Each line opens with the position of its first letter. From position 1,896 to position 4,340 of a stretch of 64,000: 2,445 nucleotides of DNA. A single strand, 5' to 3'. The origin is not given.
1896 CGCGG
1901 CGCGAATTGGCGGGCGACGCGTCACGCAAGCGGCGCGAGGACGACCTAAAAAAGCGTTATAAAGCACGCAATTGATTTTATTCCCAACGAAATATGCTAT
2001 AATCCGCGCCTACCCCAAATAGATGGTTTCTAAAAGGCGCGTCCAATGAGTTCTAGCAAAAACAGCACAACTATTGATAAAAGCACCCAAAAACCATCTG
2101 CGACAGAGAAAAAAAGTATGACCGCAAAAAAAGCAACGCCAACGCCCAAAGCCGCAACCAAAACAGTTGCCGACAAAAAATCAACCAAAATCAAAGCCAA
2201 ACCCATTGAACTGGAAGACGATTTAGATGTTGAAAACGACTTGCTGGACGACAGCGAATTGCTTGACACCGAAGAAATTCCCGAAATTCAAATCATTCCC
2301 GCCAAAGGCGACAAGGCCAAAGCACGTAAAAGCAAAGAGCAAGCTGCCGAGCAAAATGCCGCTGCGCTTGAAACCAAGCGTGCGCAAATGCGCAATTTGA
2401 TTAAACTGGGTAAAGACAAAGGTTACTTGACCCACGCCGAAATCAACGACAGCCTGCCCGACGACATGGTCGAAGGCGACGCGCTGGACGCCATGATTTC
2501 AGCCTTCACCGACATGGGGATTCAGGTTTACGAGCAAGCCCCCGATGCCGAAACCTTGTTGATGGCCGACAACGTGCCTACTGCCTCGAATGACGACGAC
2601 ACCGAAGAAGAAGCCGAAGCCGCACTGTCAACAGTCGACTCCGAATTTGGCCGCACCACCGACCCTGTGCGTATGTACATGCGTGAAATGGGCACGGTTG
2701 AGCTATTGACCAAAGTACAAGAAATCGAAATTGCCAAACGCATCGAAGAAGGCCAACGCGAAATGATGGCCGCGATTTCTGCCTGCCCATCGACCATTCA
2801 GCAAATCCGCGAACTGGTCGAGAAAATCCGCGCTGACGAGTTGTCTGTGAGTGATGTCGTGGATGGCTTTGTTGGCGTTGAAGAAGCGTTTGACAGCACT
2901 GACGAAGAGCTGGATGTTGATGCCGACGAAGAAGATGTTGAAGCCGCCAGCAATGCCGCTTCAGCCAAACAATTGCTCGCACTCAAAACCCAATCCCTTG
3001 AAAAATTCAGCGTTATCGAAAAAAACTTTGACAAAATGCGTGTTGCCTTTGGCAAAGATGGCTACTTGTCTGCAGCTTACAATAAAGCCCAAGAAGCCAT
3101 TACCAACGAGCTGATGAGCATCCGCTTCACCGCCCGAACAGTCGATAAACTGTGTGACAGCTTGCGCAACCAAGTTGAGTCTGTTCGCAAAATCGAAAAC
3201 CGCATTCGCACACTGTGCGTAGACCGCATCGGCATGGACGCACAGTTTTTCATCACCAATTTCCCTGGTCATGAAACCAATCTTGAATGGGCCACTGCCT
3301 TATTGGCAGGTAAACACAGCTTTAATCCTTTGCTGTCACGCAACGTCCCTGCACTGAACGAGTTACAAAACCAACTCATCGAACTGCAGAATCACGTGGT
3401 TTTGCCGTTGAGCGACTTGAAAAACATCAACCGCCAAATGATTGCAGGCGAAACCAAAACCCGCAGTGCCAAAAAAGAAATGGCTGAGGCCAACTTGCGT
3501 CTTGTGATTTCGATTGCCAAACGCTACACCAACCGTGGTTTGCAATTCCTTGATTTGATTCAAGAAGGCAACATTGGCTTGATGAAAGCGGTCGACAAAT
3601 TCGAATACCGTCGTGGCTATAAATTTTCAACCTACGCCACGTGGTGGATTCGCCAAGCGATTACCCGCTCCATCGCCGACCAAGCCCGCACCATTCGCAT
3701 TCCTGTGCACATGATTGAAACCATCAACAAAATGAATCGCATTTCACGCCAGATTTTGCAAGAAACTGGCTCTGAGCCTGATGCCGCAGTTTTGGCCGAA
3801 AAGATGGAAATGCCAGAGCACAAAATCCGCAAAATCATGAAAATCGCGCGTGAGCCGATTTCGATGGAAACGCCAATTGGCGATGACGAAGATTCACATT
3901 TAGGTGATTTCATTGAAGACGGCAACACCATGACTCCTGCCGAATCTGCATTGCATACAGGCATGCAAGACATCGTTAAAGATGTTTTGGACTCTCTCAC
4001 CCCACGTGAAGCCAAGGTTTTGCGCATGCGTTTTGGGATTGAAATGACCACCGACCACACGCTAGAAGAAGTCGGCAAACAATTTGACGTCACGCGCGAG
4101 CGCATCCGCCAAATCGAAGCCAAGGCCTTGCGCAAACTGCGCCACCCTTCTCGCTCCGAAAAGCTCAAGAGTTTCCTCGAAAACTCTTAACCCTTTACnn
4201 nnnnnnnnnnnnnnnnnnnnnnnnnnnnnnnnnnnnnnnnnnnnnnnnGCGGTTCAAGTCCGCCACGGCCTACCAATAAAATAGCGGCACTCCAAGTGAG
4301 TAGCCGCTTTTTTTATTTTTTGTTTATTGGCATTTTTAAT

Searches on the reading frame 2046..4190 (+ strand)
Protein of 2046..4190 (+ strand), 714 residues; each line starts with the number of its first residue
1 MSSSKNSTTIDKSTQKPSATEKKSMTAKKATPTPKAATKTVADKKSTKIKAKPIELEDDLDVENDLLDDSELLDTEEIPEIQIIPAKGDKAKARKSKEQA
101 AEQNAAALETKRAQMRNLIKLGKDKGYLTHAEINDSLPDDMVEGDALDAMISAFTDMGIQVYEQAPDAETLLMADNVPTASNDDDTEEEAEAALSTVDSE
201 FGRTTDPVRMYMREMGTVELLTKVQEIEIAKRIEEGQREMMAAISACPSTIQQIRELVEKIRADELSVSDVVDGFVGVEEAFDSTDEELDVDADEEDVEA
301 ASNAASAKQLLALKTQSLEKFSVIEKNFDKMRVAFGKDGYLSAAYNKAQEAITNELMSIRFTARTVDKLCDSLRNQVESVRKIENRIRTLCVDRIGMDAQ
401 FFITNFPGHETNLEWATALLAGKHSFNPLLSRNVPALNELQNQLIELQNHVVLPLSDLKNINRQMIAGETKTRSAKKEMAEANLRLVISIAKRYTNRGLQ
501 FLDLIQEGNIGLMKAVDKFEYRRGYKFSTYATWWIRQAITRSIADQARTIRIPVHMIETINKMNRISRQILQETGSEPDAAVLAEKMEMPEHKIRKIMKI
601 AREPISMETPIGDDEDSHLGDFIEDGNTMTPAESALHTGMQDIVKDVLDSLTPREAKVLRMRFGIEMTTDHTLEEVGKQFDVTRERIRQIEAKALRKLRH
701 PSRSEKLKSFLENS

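Call 7: search_protein_families(library=pfam, proteins=[window:2046-4190:+], max_evalue=0.00001)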
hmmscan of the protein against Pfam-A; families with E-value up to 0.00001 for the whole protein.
window:2046-4190:+ (714 aa): 6 families
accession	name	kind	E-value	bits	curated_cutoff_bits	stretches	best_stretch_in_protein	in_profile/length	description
PF04546.19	Sigma70_ner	-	3.2e-52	178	29.7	1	247-448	1-210/210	Sigma-70, non-essential region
PF04539.22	Sigma70_r3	-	5.8e-26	90.9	25.3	1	558-634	1-77/78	Sigma-70 region 3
PF03979.19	Sigma70_r1_1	-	1.5e-23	83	22.5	1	110-189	2-80/81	Sigma-70 factor, region 1.1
PF04542.20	Sigma70_r2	-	1.5e-23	82.8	24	1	480-549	2-71/71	Sigma-70 region 2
PF04545.22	Sigma70_r4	-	7.5e-20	70.6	24.1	1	647-700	1-50/50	Sigma-70, region 4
PF00140.25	Sigma70_r1_2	-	1.7e-12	47.5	22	1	206-238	1-33/34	Sigma-70 factor, region 1.2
